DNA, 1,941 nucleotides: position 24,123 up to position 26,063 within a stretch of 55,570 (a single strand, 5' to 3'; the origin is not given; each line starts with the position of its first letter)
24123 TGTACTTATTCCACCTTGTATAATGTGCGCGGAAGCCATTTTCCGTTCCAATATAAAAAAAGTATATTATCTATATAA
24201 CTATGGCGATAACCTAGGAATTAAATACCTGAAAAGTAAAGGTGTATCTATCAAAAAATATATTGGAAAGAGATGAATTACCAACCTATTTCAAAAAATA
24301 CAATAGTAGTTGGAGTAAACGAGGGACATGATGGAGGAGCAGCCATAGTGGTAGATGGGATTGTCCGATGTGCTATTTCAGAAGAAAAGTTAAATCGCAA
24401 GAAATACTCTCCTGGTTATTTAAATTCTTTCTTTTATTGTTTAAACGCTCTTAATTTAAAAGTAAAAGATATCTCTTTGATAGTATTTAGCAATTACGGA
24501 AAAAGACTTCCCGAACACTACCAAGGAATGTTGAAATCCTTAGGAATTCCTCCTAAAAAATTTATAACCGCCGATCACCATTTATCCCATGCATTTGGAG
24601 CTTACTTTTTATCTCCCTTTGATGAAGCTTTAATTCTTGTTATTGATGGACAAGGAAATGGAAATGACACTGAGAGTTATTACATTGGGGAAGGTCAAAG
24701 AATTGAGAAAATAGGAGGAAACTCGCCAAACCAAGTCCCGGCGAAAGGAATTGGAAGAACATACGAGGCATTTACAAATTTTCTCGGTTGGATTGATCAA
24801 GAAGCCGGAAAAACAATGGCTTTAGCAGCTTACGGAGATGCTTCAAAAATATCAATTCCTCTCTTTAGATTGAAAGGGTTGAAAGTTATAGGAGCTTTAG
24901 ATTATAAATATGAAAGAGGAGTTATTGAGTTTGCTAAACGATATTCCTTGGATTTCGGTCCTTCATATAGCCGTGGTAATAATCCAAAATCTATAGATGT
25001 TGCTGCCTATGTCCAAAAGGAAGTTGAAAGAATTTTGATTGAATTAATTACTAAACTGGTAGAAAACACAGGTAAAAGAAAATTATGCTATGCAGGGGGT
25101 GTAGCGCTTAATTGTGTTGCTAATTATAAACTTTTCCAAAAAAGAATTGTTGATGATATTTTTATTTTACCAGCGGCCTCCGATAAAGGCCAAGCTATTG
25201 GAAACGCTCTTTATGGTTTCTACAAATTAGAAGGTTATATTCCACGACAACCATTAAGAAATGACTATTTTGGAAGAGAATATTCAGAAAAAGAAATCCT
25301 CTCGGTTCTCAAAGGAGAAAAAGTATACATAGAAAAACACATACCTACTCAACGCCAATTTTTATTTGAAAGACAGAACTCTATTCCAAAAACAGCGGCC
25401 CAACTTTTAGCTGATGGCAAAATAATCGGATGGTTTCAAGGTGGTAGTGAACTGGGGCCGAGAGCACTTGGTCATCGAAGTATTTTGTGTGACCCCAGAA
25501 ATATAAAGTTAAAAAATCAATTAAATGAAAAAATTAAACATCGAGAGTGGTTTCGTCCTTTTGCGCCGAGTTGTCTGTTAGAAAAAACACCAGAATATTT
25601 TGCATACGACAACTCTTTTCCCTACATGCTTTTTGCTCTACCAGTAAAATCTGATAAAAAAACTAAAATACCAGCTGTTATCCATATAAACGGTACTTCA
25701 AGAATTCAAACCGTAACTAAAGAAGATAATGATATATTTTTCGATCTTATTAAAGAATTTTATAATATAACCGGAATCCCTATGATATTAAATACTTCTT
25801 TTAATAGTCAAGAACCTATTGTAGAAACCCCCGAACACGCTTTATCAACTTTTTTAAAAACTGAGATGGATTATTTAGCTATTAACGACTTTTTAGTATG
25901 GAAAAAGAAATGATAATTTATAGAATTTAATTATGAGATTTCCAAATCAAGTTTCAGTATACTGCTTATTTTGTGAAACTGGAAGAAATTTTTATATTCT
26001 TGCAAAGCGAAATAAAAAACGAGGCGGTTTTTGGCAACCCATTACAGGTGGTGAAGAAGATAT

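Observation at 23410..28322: Convergent accessory cluster of six nucleotide-handling enzymes with no obvious known pathway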

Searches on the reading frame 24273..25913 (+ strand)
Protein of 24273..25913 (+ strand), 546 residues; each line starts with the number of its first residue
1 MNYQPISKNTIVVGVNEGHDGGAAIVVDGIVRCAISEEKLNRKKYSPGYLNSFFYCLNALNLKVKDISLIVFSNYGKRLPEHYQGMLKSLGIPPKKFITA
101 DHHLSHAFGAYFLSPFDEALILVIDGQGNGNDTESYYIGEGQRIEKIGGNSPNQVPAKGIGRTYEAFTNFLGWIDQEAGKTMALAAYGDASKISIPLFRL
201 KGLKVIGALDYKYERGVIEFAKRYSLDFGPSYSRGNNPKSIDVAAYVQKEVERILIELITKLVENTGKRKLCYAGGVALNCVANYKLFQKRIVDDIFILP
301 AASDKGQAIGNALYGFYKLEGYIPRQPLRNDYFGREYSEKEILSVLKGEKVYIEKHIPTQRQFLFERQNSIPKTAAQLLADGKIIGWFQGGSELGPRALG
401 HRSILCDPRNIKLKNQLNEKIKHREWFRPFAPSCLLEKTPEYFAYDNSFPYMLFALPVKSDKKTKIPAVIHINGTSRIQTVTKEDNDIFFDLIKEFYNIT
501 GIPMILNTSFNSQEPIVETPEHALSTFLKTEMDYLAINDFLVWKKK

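Call 3: search_protein_families(library=pfam, proteins=[window:24273-25913:+], max_evalue=0.1)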
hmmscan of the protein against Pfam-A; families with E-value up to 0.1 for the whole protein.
window:24273-25913:+ (546 aa): 4 families
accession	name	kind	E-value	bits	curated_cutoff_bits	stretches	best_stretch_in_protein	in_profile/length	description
PF16861.10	Carbam_trans_C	-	5.2e-67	225.1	27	1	376-544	1-170/170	Carbamoyltransferase C-terminus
PF02543.21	Carbam_trans_N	-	1.2e-41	143.7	24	2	95-313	125-346/346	Carbamoyltransferase N-terminus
PF00814.31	TsaD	-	0.0036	17.5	24.8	1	98-282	85-232/264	tRNA N6-adenosine threonylcarbamoyltransferase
PF22521.2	HypF_C_2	-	0.061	13.5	27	0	238-282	164-208/241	Carbamoyltransferase, Kae1-like Domain, second subdomain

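Call 4: search_protein_families(library=ncbifam, proteins=[window:24273-25913:+], max_evalue=0.1)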
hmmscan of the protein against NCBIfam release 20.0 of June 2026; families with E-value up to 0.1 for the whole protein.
window:24273-25913:+ (546 aa): 4 families
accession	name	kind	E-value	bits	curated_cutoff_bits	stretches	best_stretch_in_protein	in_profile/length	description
NF041651.1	nodul_NodU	equivalog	8.6e-49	166.7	1000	1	170-512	194-524/556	nodulation protein NodU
TIGR00143.1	hypF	equivalog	0.00051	18.3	466.1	0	241-288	662-709/741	carbamoyltransferase HypF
TIGR03723.1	T6A_TsaD_YgjD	equivalog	0.0039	16.4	296.1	1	235-283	227-275/314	tRNA (adenosine(37)-N6)-threonylcarbamoyltransferase complex transferase subunit TsaD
TIGR00329.1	gcp_kae1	subfamily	0.0044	16.3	207.8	1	229-287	223-278/305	tRNA (adenosine(37)-N6)-threonylcarbamoyltransferase complex transferase subunit TsaD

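Call 5: search_protein_families(library=padloc, proteins=[window:24273-25913:+], max_evalue=0.1)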
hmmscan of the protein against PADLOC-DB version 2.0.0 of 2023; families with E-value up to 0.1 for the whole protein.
window:24273-25913:+ (546 aa): 0 families

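Call 13: search_solved_structures(query=window:24273-25913:+, max_evalue=0.001)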
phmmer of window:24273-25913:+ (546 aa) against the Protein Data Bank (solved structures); distinct sequences matched with E-value up to 0.001: 15.
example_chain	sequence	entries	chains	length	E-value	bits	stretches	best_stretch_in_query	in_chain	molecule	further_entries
9s2t_A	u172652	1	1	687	5.2e-71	243.2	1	14-544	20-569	Decarbamoylnovobiocin carbamoyltransferase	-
7vyj_A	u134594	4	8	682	1.6e-70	241.6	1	18-543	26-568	GdmN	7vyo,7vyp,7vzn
7vx0_A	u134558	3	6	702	1.8e-70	241.5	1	18-543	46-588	GdmN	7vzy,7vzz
7vzu_A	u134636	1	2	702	1.8e-70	241.4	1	18-543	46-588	GdmN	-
7vzq_A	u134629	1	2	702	2.2e-70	241.1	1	18-543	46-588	GdmN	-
7xb6_A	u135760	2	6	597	3e-69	237.4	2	91-544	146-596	Carbamoyltransferase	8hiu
3ven_A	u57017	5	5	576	3e-66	227.5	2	219-544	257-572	O-carbamoyltransferase TobZ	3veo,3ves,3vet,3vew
3ver_A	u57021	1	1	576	1.1e-65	225.7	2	219-544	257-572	O-carbamoyltransferase TobZ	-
3vf4_A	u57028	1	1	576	2.8e-65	224.3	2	219-544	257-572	O-carbamoyltransferase TobZ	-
3vf2_A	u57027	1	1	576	3.8e-65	223.9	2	219-544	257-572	O-carbamoyltransferase TobZ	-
3vez_A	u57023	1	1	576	7.2e-65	222.9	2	219-544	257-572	O-carbamoyltransferase TobZ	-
3vex_A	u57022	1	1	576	7.7e-65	222.9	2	219-544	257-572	O-carbamoyltransferase TobZ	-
6nak_B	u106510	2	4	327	0.00035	22.7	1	234-288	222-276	tRNA N6-adenosine threonylcarbamoyltransferase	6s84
6n9a_D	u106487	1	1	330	0.00036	22.6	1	234-288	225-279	tRNA N6-adenosine threonylcarbamoyltransferase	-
13fn_D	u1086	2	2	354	0.00041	22.4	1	234-288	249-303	tRNA N6-adenosine threonylcarbamoyltransferase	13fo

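Call 58: find_homologous_proteins(query=window:24273-25913:+, max_evalue=1e-60)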
Query window:24273-25913:+ (546 aa): 7913 proteins with E <= 1e-60 among 8000 candidates; the best 120 are listed.
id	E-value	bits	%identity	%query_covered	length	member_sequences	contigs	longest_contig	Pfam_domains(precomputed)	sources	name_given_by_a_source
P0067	0.0e+0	1255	100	100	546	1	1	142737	PF02543.22,PF16861.11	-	-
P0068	0.0e+0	1043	83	100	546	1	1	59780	PF02543.22,PF16861.11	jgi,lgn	-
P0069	5.9e-293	991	79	98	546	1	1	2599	PF02543.22,PF16861.11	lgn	-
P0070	1.3e-291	986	76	100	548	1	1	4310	PF02543.22,PF16861.11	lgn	-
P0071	2.1e-288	976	77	97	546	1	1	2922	PF02543.22,PF16861.11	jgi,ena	-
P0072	9.6e-288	973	77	97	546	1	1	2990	PF02543.22,PF16861.11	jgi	-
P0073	1.4e-287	973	77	97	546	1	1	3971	PF02543.22,PF16861.11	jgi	-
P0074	1.2e-286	970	77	97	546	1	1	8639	PF02543.22,PF16861.11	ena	-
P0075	3.2e-284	962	78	98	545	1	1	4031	PF02543.22,PF16861.11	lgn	-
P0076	8.1e-284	961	77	98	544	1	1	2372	PF02543.22,PF00814.32,PF16861.11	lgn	-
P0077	7.8e-283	957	77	98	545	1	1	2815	PF02543.22,PF16861.11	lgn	-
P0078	1.2e-282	957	75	100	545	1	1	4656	PF02543.22,PF16861.11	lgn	-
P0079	1.6e-281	953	75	100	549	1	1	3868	PF02543.22,PF16861.11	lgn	-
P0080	5.1e-281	951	76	98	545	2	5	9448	PF02543.22,PF00814.32,PF16861.11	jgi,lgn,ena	-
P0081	2.0e-279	946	76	99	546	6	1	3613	PF02543.22,PF00814.32,PF16861.11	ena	-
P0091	3.2e-244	830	66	99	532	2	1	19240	PF02543.22,PF16861.11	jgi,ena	-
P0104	4.7e-215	734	58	99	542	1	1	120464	PF02543.22,PF16861.11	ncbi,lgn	-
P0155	6.2e-164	565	49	98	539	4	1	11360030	PF02543.22,PF16861.11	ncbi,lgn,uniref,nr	ncbi:carbamoyltransferase family protein [Streptomyces sp. NBC_01236]|uniref:carbamoyltransferase fa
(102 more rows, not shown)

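Call 59: find_encoding_contigs(protein=P0155, flank=7000, max_places=3)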
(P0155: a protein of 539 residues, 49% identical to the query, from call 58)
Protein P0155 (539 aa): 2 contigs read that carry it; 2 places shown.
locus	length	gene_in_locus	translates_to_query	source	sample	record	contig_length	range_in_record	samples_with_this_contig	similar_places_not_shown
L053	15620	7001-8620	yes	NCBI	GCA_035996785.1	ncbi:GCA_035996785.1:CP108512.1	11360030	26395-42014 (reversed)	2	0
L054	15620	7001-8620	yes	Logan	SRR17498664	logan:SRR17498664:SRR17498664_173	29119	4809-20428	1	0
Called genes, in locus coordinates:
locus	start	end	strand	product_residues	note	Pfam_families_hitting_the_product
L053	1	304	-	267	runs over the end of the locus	-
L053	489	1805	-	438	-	PF27520:SP15_N (weak)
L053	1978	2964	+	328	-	PF00535:Glycos_transf_2, PF13641:Glyco_tranf_2_3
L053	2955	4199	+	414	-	PF01941:AdoMet_Synthase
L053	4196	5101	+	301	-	PF01261:AP_endonuc_2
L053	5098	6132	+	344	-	PF01408:GFO_IDH_MocA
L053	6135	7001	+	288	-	PF13521:AAA_28 (weak)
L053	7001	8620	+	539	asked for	PF02543:Carbam_trans_N, PF16861:Carbam_trans_C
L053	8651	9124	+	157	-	PF00293:NUDIX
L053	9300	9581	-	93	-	-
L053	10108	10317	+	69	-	-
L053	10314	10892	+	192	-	PF19776:DUF6262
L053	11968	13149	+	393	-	PF00144:Beta-lactamase, PF13354:Beta-lactamase2 (faint)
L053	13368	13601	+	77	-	-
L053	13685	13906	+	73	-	-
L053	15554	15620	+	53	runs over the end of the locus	-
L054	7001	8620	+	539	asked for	PF02543:Carbam_trans_N, PF16861:Carbam_trans_C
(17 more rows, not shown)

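Call 60: find_encoding_contigs(protein=P0104, flank=7000, max_places=2)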
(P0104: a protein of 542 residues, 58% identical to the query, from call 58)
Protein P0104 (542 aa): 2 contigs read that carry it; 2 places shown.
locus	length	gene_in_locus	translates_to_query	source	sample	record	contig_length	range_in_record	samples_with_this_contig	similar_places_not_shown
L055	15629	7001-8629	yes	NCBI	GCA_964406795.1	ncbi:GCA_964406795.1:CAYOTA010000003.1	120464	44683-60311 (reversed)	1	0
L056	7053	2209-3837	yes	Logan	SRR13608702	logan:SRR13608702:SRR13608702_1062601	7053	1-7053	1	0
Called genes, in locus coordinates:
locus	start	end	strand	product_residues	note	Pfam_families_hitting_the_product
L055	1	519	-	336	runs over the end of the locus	PF03462:PCRF, PF00472:RF-1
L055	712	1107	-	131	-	-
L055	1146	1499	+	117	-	PF12643:MazG-like (weak)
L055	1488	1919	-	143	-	PF03167:UDG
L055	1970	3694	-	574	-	PF10131:PTPS_related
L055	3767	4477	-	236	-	PF13623:SurA_N_2 (faint), PF13624:SurA_N_3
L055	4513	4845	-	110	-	-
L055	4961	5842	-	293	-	-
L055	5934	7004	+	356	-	-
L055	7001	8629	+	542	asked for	PF02543:Carbam_trans_N, PF16861:Carbam_trans_C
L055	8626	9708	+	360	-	PF10432:bact-PGI_C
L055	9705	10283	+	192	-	PF00702:Hydrolase, PF13419:HAD_2, PF13242:Hydrolase_like (weak)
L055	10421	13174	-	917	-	PF07517:SecA_DEAD, PF01043:SecA_PP_bind, PF21090:P-loop_SecA, PF07516:SecA_SW, PF02810:SEC-C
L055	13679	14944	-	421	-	PF02403:Seryl_tRNA_N, PF00587:tRNA-synt_2b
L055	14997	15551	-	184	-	PF01725:Ham1p_like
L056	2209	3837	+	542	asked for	PF02543:Carbam_trans_N, PF16861:Carbam_trans_C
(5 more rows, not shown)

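Call 61: find_encoding_contigs(protein=P0091, flank=7000, max_places=2)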
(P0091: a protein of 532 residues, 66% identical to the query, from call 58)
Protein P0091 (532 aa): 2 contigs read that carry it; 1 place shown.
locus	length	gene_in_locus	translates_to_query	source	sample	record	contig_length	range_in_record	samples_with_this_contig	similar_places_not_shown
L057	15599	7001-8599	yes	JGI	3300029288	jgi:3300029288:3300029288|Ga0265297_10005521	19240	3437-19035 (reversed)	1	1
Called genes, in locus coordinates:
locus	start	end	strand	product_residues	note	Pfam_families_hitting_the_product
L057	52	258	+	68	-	PF13560:HTH_31, PF12844:HTH_19, PF13413:HTH_25 (faint), PF13443:HTH_26, PF01381:HTH_3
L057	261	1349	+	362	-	PF13651:EcoRI_methylase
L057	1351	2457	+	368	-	PF03235:GmrSD_N, PF01844:HNH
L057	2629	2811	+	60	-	-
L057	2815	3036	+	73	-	-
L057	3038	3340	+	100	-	-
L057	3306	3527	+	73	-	-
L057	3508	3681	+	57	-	-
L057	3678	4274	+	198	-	-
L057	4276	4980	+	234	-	PF09509:Hypoth_Ymh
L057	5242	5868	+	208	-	-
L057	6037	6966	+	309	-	PF07953:Toxin_R_bind_N, PF13385:Laminin_G_3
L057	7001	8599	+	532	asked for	PF02543:Carbam_trans_N, PF16861:Carbam_trans_C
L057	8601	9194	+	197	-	PF13489:Methyltransf_23 (weak), PF01209:Ubie_methyltran (weak), PF01728:FtsJ, PF13649:Methyltransf_25 (weak), PF13847:Methyltransf_31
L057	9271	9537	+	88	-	PF24348:DUF7508 (weak)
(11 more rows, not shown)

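Call 65: search_dna_similar(query=window:24273-25913:+, collection=plasmids, mode=protein, max_rows=25, max_evalue=1e-40)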
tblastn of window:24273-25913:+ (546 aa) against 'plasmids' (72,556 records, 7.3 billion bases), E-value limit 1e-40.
Records with a match: 394; places in all: 519; records where one place covers at least 80% of the query: 389.
Best place of each record, by identity: <60% 394.
By first word of the organism name: Ralstonia 133; Burkholderia 44; Sinorhizobium 39; Streptomyces 32; Rhizobium 26; Bacillus 19; Deinococcus 15; Bradyrhizobium 13; Ensifer 8; Moellerella 6; and 39 more.
By predicted mobility (MOB-suite, as given by PLSDB): non-mobilizable 174; mobilizable 144; conjugative 76.
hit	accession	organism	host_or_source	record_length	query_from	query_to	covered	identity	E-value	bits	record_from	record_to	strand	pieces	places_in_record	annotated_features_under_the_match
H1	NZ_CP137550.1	Streptomyces sp. N50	Selaginella tamariscina,cell ...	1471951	7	542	98%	49.6%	5e-171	543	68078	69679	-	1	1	record has no annotation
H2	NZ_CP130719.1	Streptomyces sp. NBC_01334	-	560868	6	545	99%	48.3%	3e-166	530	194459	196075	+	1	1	carbamoyltransferase C-terminal domain-containing protein | AAA family ATPase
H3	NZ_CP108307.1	Streptomyces sp. NBC_00015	-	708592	11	545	98%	47.2%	2e-162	519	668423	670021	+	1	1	carbamoyltransferase C-terminal domain-containing protein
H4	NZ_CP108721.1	Streptomyces sp. NBC_00998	-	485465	12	544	98%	36.0%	3e-92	316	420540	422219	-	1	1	carbamoyltransferase C-terminal domain-containing protein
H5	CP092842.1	Bradyrhizobium sp. 62B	Arachis hypogaea L.,cell ...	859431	3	545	99%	34.5%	2e-85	296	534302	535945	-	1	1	carbamoyltransferase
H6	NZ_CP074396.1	Agrobacterium salinitolerans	Cotton,tiaaue sample,root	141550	19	546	97%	35.3%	4e-75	266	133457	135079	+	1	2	carbamoyltransferase C-terminal domain-containing protein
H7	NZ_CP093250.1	Moellerella wisconsensis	whole organism,Food: Red deer meat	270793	12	545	98%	34.8%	2e-75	268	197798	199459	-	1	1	carbamoyltransferase C-terminal domain-containing protein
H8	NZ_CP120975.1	Moellerella wisconsensis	mutton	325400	12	545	98%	34.8%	2e-75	268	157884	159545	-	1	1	carbamoyltransferase C-terminal domain-containing protein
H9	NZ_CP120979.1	Moellerella wisconsensis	mutton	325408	12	545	98%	34.8%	2e-75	268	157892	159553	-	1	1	carbamoyltransferase C-terminal domain-containing protein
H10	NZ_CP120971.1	Moellerella wisconsensis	mutton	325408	12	545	98%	34.8%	2e-75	268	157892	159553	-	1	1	carbamoyltransferase C-terminal domain-containing protein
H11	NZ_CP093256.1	Moellerella wisconsensis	whole organism,Food: Red deer meat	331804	12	545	98%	34.8%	2e-75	268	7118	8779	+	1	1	carbamoyltransferase C-terminal domain-containing protein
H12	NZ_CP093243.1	Moellerella wisconsensis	whole organism,Food: Red deer meat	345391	12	545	98%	34.8%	2e-75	268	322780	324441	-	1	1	carbamoyltransferase C-terminal domain-containing protein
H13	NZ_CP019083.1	Paludisphaera borealis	-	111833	19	546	97%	35.2%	1e-83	291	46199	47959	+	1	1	carbamoyltransferase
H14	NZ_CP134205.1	Streptomyces sp. BB1-1-1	bumble bee,whole organism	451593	9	542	98%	34.8%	2e-85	296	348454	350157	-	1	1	carbamoyltransferase C-terminal domain-containing protein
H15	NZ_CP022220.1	Bradyrhizobium guangxiense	peanut,cell culture,roots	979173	3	545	99%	34.1%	3e-85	296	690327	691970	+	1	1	carbamoyltransferase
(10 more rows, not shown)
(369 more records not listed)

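Call 66: search_dna_similar(query=window:24273-25913:+, collection=phages, mode=protein, max_rows=15, max_evalue=1e-10)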
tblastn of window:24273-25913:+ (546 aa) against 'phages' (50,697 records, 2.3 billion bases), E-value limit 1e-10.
Records with a match: 136; places in all: 164; records where one place covers at least 80% of the query: 114.
Best place of each record, by identity: <60% 136.
By first word of the organism name: Synechococcus 98; Cyanophage 11; Marine 9; Prochlorococcus 8; Pelagibacter 3; Xanthomonas 2; Stenotrophomonas 2; Bacteriophage 1; Ralstonia 1; Phage 1.
By host as written in the record: - 67; Synechococcus sp. 16; Synechococcus sp. WH8102 8; Synechococcus sp. WH7803 7; Synechococcus 5; Prochlorococcus sp. NATL1A 4; Synechococcus sp. WH8109 4; Synechococcus sp. WH 7803 4; and 14 more.
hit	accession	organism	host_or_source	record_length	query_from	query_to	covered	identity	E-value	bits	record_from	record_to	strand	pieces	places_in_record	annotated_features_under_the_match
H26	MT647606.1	Pelagibacter phage Mosig EXVC030M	Candidatus Pelagibacter ubique HTCC1062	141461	62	544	88%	35.1%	1e-60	223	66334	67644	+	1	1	putative carbamoyltransferase | putative methyltransferase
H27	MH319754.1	Marine virus AG-345-L05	single cell amplified by WGA-X; seawater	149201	19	544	96%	32.1%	4e-65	236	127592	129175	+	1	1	record has no annotation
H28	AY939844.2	Prochlorococcus phage P-SSM2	Prochlorococcus sp. NATL1A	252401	19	535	95%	32.7%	8e-66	238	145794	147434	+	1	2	nol: Nol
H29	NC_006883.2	Prochlorococcus phage P-SSM2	Prochlorococcus sp. NATL1A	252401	19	535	95%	32.7%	8e-66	238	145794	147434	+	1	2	nol: Nol-like carbamoyltransferase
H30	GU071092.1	Prochlorococcus phage P-SSM2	-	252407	19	535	95%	32.7%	8e-66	238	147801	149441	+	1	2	carbamoyltransferase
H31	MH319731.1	Marine virus AG-345-E02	single cell amplified by WGA-X; seawater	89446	19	535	95%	32.6%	2e-66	240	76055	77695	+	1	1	record has no annotation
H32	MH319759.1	Marine virus AG-345-O18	single cell amplified by WGA-X; seawater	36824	12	535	96%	32.1%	2e-65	237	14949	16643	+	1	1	record has no annotation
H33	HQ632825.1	Prochlorococcus phage P-SSM5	Prochlorococcus marinus NATL2A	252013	13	535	94%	32.9%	2e-57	248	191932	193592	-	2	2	none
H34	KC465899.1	Pelagibacter phage HTVC008M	Candidatus Pelagibacter ubique HTCC1062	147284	11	539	97%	31.3%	9e-61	223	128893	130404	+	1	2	carbamoyltransferase | methyltransferase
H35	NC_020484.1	Pelagibacter phage HTVC008M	Candidatus Pelagibacter ubique HTCC1062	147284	11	539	97%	31.3%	9e-61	223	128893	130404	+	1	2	Nol-like carbamoyltransferase | methyltransferase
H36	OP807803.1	Synechococcus phage MS29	South China Sea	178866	13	542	97%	31.1%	8e-59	217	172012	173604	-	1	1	record has no annotation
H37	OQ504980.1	Synechococcus phage S-MS29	Synechococcus sp. MW02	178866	13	542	97%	31.1%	8e-59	217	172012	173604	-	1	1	carbamoyltransferase | hypothetical protein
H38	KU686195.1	Synechococcus phage S-CAM1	Synechococcus sp.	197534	12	535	96%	31.1%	2e-62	228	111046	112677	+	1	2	carbamoyltransferase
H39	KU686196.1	Synechococcus phage S-CAM1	Synechococcus sp.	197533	12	535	96%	31.1%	2e-62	228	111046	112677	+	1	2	carbamoyltransferase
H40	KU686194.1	Synechococcus phage S-CAM1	Synechococcus sp.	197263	12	535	96%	31.1%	2e-62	228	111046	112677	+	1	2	carbamoyltransferase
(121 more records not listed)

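Call 67: get_annotated_region(hit=H2, flank=9000)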
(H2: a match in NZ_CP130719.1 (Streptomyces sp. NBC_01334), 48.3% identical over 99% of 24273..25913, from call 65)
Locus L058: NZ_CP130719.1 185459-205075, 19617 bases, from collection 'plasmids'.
description: Streptomyces sp. NBC_01334 plasmid unnamed1, complete sequence
organism: Streptomyces sp. NBC_01334 (NCBI taxid 2903827)
taxonomy: Bacteria; Actinomycetota; Actinomycetes; Kitasatosporales; Streptomycetaceae; Streptomyces; Streptomyces sp. NBC 01334
host: -; source: -; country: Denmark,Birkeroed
typing (MOB-suite, as given by PLSDB): non-mobilizable; replicon rep_cluster_1974,rep_cluster_43
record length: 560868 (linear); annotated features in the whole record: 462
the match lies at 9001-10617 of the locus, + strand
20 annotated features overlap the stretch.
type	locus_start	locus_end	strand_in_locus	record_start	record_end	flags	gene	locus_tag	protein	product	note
CDS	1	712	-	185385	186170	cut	-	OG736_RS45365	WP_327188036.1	class I SAM-dependent methyltransferase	-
CDS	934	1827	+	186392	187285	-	-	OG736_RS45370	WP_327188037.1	glycosyltransferase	-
CDS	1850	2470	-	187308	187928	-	-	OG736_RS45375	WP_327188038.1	hypothetical protein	-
CDS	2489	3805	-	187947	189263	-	-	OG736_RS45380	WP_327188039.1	XRE family transcriptional regulator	-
CDS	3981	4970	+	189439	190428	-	-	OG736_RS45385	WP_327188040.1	glycosyltransferase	-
CDS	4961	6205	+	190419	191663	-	-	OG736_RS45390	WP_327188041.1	methionine adenosyltransferase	-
CDS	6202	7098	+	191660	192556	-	-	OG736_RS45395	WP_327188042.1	sugar phosphate isomerase/epimerase family protein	-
CDS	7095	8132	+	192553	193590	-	-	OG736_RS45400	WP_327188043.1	Gfo/Idh/MocA family oxidoreductase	-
CDS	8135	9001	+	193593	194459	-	-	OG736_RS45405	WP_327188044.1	AAA family ATPase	-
CDS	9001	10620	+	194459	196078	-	-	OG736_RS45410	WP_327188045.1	carbamoyltransferase C-terminal domain-containing protein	-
CDS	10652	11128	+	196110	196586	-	-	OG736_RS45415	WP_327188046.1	NUDIX domain-containing protein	-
CDS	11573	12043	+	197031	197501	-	-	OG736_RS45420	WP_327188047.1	hypothetical protein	-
CDS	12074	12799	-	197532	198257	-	-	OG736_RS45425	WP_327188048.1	hypothetical protein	-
CDS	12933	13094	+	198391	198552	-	-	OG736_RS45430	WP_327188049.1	hypothetical protein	-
CDS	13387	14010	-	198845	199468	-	-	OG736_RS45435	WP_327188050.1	barstar family protein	-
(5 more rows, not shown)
